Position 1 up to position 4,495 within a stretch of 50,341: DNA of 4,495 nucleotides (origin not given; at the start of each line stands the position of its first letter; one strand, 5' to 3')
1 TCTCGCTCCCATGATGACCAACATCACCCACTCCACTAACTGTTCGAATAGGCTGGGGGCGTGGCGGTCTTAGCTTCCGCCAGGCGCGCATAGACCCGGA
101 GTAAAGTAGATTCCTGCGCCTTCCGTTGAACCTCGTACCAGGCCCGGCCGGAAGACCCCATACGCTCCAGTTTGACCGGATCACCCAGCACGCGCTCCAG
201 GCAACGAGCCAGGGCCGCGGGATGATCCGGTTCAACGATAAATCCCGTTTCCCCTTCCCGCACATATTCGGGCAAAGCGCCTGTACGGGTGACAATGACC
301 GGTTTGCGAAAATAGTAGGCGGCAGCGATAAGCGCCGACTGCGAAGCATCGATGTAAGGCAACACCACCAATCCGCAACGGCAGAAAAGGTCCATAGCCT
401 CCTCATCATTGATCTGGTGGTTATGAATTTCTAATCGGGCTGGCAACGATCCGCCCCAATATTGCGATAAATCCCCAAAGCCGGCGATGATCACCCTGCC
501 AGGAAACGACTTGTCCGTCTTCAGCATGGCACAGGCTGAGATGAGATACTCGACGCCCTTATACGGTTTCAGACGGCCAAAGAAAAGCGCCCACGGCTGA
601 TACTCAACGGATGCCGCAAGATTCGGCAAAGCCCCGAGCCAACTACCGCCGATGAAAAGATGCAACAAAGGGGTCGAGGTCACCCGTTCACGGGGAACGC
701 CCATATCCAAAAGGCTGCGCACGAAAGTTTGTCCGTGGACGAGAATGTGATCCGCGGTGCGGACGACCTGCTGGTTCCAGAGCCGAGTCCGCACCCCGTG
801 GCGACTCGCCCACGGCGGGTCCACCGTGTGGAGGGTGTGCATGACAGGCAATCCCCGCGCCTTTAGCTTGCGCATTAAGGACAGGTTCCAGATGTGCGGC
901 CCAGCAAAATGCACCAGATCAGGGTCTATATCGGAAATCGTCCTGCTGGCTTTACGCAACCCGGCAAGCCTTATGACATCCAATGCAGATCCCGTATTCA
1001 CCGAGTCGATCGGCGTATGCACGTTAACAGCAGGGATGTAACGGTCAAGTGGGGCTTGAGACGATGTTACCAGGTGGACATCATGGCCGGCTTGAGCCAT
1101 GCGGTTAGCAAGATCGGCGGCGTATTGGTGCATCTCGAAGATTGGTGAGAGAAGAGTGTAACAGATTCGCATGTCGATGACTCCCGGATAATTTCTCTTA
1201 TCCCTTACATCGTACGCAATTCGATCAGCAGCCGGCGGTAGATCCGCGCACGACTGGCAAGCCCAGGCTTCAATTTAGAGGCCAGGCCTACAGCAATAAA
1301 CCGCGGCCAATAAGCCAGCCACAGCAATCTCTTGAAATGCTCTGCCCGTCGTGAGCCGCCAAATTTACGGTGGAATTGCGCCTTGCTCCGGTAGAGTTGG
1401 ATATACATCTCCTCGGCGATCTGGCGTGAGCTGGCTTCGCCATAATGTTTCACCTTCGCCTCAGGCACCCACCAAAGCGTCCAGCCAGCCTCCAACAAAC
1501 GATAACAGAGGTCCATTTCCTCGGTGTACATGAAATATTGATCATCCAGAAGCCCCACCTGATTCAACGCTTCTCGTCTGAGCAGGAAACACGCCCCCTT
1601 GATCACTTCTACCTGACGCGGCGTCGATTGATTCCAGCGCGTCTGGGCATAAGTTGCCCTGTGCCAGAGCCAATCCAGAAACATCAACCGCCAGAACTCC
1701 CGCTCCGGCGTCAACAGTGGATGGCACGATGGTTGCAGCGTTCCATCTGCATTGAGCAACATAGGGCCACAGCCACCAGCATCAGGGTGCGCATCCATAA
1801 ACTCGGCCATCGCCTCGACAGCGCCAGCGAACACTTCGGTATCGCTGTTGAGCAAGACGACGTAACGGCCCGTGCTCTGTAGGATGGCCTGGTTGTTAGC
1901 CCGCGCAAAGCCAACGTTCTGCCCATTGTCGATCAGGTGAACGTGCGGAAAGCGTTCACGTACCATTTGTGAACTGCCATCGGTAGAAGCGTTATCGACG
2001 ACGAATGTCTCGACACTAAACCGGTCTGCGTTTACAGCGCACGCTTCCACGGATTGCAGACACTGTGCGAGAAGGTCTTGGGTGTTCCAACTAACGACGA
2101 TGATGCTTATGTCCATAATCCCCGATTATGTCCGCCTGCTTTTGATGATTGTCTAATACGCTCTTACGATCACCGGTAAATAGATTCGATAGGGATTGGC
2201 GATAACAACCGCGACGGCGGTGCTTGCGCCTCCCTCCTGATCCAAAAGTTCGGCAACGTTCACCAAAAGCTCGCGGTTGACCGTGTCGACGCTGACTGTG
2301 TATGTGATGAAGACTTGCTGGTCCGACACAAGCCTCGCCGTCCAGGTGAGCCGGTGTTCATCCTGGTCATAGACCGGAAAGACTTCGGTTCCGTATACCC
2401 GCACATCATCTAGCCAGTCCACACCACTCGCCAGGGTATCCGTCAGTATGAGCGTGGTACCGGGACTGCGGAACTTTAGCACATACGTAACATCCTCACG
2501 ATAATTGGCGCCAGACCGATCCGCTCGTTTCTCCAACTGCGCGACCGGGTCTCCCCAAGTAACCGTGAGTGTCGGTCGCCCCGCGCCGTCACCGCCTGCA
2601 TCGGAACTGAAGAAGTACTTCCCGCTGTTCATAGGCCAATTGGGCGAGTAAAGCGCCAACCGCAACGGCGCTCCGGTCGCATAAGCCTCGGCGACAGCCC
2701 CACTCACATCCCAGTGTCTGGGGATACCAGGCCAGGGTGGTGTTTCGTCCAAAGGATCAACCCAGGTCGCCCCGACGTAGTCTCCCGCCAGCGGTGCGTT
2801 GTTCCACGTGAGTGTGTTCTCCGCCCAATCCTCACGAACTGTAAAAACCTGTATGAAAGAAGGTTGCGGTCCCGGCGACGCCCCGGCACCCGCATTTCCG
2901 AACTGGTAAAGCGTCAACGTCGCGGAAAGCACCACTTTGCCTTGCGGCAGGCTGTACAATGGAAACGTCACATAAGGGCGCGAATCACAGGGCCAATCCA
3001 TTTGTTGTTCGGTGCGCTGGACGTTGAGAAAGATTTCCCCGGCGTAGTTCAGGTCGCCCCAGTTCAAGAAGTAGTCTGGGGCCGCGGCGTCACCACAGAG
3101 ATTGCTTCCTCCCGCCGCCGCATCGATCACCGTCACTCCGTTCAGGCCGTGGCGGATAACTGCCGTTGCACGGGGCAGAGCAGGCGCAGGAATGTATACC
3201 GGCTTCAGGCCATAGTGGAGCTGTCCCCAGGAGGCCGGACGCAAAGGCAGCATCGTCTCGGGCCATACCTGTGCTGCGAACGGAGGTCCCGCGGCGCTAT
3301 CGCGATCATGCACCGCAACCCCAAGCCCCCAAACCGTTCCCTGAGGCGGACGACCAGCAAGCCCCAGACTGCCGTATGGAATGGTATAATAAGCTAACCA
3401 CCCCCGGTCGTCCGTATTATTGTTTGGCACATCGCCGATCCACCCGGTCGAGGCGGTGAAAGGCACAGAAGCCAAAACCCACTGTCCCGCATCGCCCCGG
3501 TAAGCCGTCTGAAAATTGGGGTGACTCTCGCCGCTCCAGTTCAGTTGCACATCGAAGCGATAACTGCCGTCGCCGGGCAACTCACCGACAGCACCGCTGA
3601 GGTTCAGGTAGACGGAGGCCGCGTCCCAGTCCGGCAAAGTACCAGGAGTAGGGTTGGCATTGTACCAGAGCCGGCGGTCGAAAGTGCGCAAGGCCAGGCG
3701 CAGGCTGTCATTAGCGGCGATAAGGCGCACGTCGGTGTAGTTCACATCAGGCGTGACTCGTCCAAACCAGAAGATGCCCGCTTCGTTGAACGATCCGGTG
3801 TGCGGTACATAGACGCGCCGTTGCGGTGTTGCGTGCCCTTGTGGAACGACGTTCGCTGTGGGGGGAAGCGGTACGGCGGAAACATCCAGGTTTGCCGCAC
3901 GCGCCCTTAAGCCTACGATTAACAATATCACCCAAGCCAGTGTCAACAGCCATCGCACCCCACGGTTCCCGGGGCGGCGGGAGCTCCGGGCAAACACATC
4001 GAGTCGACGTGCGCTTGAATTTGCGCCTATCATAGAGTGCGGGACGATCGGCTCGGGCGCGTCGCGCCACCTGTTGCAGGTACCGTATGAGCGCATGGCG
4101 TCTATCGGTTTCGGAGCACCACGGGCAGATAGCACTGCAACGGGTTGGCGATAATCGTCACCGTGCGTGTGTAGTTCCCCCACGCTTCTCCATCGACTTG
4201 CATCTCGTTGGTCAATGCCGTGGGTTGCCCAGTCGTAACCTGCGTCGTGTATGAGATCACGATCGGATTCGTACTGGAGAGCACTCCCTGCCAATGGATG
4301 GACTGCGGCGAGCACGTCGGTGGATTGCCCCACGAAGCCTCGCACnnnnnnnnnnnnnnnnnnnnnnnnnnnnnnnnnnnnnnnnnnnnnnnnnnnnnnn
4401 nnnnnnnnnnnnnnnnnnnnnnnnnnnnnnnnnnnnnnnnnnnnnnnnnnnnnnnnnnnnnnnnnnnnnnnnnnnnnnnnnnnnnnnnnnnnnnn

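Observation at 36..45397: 45-kb single-strand glycan plus surface-protein supercluster resembling exosortase-A / S-layer-glycan loci but lacking any exosortase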

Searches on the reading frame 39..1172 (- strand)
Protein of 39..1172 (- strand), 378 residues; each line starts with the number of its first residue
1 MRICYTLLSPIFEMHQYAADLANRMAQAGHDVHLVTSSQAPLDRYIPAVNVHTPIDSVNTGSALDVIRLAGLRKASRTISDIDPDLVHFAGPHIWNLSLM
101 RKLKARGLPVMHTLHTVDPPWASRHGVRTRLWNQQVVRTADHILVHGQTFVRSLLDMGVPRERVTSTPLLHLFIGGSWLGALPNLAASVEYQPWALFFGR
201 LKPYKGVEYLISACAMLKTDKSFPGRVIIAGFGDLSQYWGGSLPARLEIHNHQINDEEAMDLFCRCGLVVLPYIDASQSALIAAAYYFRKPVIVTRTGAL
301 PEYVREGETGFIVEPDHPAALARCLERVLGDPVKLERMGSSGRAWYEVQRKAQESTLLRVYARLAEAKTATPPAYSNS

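Call 5: search_protein_families(library=ncbifam, proteins=[window:39-1172:-], max_evalue=0.001)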
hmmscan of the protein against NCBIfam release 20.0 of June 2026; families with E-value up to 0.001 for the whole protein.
window:39-1172:- (378 aa): 14 families
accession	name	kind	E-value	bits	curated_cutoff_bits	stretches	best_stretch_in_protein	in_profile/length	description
NF041876.1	EPS_EpsE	equivalog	3.8e-14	52.7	400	1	198-348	220-378/389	exopolysaccharide biosynthesis GT4 family glycosyltransferase EpsE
TIGR03449.1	mycothiol_MshA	equivalog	7e-13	48.2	462.5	1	125-362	150-401/406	D-inositol-3-phosphate glycosyltransferase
TIGR03999.1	thiol_BshA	equivalog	3.2e-11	42.8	273.7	2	284-362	291-367/375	N-acetyl-alpha-D-glucosaminyl L-malate synthase BshA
TIGR02149.1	glgA_Coryne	subfamily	7.8e-11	41.7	302.4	1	192-344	204-368/391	glycogen synthase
TIGR03088.1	stp2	hypoth_equivalog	5.6e-10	38.8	409.05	1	196-363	198-368/374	TIGR03088 family PEP-CTERM/XrtA system glycosyltransferase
TIGR04063.1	stp3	hypoth_equivalog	5.6e-10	38.7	442.05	1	289-356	318-385/397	TIGR04063 family PEP-CTERM/XrtA system glycosyltransferase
NF053787.1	GlcN_PG_synth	equivalog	1.7e-05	23.9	480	1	76-349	75-342/361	N-acetylglucosaminyl phosphatidylglycerol synthase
NF046085.1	XrtY_assoc_Gly1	equivalog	3.2e-05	23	400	1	196-364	213-380/387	XrtY-associated glycosyltransferase XYAG1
NF050056.1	ProtGlycPglH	equivalog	4.9e-05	22.6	600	1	193-331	180-319/354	GalNAc-alpha-(1->4)-GalNAc-alpha-(1->3)-diNAcBac-PP-undecaprenol alpha-1,4-N-acetyl-D-galactosaminyltransferase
NF038295.1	EPS_HpsP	equivalog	5.4e-05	22.4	550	1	191-346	206-367/388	hormogonium polysaccharide biosynthesis glycosyltransferase HpsP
TIGR04157.1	glyco_rSAM_CFB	subfamily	6e-05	22.2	400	1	196-311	231-346/406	TIGR04157 family glycosyltransferase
NF047684.1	TeichurnBiosyTuaC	equivalog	7.1e-05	21.9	550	1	196-336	223-359/391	teichuronic acid biosynthesis protein TuaC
NF007640.0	PRK10307.1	subfamily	0.00011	21.3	276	0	295-366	337-406/411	WcaI family glycosyltransferase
NF012028.0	PRK15484.1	subfamily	0.00047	19.4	618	0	196-334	197-347/380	lipopolysaccharide N-acetylglucosaminyltransferase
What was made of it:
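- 36..1172 (-): g1, GT4 glycosyltransferase. A further minus-strand ORF starts at about 24-27 and leaves the window. Only generic GT4 hits in NCBIfam (call 5).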

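Call 14: find_encoding_contigs(protein=window:39-1172:-, flank=10000, max_places=6)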
Protein window:39-1172:- (378 aa): no gene with exactly this product is on record in the collection.

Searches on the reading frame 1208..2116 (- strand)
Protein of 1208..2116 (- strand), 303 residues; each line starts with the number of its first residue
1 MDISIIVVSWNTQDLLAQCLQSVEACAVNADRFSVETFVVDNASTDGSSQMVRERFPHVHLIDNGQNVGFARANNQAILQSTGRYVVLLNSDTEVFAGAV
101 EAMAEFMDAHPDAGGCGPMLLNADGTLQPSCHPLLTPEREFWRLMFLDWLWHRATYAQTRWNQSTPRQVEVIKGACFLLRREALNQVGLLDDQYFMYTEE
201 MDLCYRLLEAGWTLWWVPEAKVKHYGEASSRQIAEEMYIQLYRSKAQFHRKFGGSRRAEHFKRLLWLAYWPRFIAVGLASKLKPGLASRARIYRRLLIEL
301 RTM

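Call 5: search_protein_families(library=ncbifam, proteins=[window:1208-2116:-], max_evalue=0.001)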
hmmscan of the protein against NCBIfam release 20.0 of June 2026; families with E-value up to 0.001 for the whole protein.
window:1208-2116:- (303 aa): 17 families
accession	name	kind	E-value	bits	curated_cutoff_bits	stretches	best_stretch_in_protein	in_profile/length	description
TIGR03965.1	mycofact_glyco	equivalog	9.6e-18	64.3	280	2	169-226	226-282/467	mycofactocin biosynthesis glycosyltransferase MftF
NF041875.1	EPS_EpsD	equivalog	1.4e-17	64.1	370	1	3-230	1-212/325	exopolysaccharide biosynthesis glycosyltransferase EpsD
NF038302.1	EPS_HpsE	equivalog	1e-13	51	300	1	1-226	1-224/307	hormogonium polysaccharide biosynthesis glycosyltransferase HpsE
TIGR01556.1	rhamnosyltran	subfamily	4.6e-13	49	200.55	1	36-228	23-205/281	rhamnosyltransferase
TIGR03111.1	glyc2_xrt_Gpos1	hypoth_equivalog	1.5e-12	47.1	363.95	1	2-117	50-166/439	TIGR03111 family XrtG-associated glycosyltransferase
TIGR03937.1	PgaC_IcaA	equivalog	3.3e-12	46.1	422.3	2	3-114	47-157/407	poly-beta-1,6-N-acetyl-D-glucosamine synthase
NF007482.0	PRK10073.1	equivalog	1e-11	44.5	423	1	3-101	8-104/334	glycosyltransferase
NF047683.1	TeichurnBiosyTuaG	equivalog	1.9e-09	37.5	400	1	3-111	8-115/252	teichuronic acid biosynthesis protein TuaG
NF038299.1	EPS_HpsN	equivalog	2.1e-09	36.8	425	1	2-229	2-225/317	hormogonium polysaccharide biosynthesis glycosyltransferase HpsN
TIGR04283.1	glyco_like_mftF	equivalog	7.7e-09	35.5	182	1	3-190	1-154/221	TIGR04283 family arsenosugar biosynthesis glycosyltransferase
TIGR04242.1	nodulat_NodC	equivalog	1.9e-07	30.4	550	1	3-222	50-262/395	chitooligosaccharide synthase NodC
TIGR04009.1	wcaE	equivalog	5.2e-07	29.2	369.2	1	1-106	1-105/248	colanic acid biosynthesis glycosyltransferase WcaE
NF053739.1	GlytfEpsEBac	equivalog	3.1e-06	26.4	450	1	3-114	3-114/265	glycosyltransferase EpsE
NF007453.0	PRK10018.1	equivalog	3.8e-06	26.7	382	1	3-95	8-99/280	colanic acid biosynthesis glycosyltransferase WcaA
NF050050.1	ProtGlycPglI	equivalog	6.5e-06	25.7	500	1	3-105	4-106/306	GalNAc(5)-diNAcBac-PP-undecaprenol beta-1,3-glucosyltransferase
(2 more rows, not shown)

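Call 63: find_encoding_contigs(protein=window:1208-2116:-, flank=10000, max_places=5)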
Protein window:1208-2116:- (303 aa): 2 contigs read that carry it; 1 place shown.
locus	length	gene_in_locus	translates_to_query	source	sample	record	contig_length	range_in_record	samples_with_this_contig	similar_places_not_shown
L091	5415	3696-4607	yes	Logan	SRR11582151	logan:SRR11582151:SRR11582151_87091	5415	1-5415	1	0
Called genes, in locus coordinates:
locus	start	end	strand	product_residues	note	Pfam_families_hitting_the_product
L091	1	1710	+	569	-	?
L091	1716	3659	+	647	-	PF24517:CBM96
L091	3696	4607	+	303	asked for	PF00535:Glycos_transf_2, PF13641:Glyco_tranf_2_3, PF13632:Glyco_trans_2_3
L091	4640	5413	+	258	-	?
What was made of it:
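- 1205..2116 (-): g2, GT2 glycosyltransferase. Calls 5 and 63.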

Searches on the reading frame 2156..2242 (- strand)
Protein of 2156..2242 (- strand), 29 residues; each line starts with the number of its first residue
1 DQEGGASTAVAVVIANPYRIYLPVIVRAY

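Call 22: search_protein_families(library=ncbifam, proteins=[window:2156-2242:-], max_evalue=10)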
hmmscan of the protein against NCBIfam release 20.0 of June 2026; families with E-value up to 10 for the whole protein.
seq(29 aa): 2 families
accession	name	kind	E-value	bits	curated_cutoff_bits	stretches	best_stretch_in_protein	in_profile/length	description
NF050076.1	sort_motif_YLP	domain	0.0095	15.7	15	1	17-27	1-11/11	YLP-box putative sorting motif-containing protein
NF053834.1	ultrashort_CTERM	domain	0.045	13.8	10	1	18-27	1-10/10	YLP-box putative sorting motif-containing protein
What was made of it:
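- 2153..4096 (-): g3, exported DNRLRE/CBM96 protein that ends in a YLP-box (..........*). NF050076 15.7 against 15 and NF053834 13.8 against 10 (call 22).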

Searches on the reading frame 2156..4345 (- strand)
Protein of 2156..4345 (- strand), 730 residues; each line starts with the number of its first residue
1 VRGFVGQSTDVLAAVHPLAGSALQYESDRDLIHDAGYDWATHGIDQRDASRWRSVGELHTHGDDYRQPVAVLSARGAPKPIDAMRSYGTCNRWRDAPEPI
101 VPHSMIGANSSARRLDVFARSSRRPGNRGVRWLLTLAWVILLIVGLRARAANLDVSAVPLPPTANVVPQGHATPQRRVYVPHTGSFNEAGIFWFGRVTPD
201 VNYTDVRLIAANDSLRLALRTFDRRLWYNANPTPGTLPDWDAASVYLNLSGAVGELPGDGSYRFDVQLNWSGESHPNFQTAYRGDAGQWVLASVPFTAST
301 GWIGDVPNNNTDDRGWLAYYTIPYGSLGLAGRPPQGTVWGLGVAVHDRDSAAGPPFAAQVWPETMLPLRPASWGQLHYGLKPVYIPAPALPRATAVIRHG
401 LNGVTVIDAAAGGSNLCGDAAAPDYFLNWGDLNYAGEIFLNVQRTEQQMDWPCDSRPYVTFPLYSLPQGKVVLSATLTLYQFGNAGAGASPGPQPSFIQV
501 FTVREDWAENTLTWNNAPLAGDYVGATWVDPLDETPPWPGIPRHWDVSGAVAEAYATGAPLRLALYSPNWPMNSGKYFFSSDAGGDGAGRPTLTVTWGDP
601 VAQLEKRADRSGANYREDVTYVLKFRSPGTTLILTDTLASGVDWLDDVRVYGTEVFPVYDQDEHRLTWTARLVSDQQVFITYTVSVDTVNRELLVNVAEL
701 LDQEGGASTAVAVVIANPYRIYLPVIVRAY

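Call 5: search_protein_families(library=ncbifam, proteins=[window:2156-4345:-], max_evalue=0.001)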
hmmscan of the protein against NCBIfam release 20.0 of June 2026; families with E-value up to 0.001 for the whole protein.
window:2156-4345:- (730 aa): 1 family
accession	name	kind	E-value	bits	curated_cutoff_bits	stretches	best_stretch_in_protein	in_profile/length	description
NF033679.1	DNRLRE_dom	domain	2.6e-22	79.6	34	1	431-596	11-164/164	DNRLRE domain-containing protein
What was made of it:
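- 2153..4096 (-): NF033679 79.6 bits against a cut-off of 34 (call 5).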

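Call 9: search_protein_families(library=pfam, proteins=[window:2156-4345:-], max_evalue=0.01)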
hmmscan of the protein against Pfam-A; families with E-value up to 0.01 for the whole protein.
window:2156-4345:- (730 aa): 1 family
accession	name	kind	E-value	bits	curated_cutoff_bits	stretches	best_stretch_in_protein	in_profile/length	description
PF24517.2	CBM96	-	1.5e-09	38.3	26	1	431-568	20-140/164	Carbohydrate-binding module family 96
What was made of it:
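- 2153..4096 (-): PF24517 38.3 bits (call 9).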

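Call 41: search_solved_structures(query=window:2156-3970:-, max_evalue=1)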
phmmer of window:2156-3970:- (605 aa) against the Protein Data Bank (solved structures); distinct sequences matched with E-value up to 1: 2.
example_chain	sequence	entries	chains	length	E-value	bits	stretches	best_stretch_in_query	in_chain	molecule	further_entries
5fzr_A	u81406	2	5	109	0.47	12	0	554-587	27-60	DESIGNED TPR PROTEIN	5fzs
5fzq_A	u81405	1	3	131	0.52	11.8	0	554-587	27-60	DESIGNED TPR PROTEIN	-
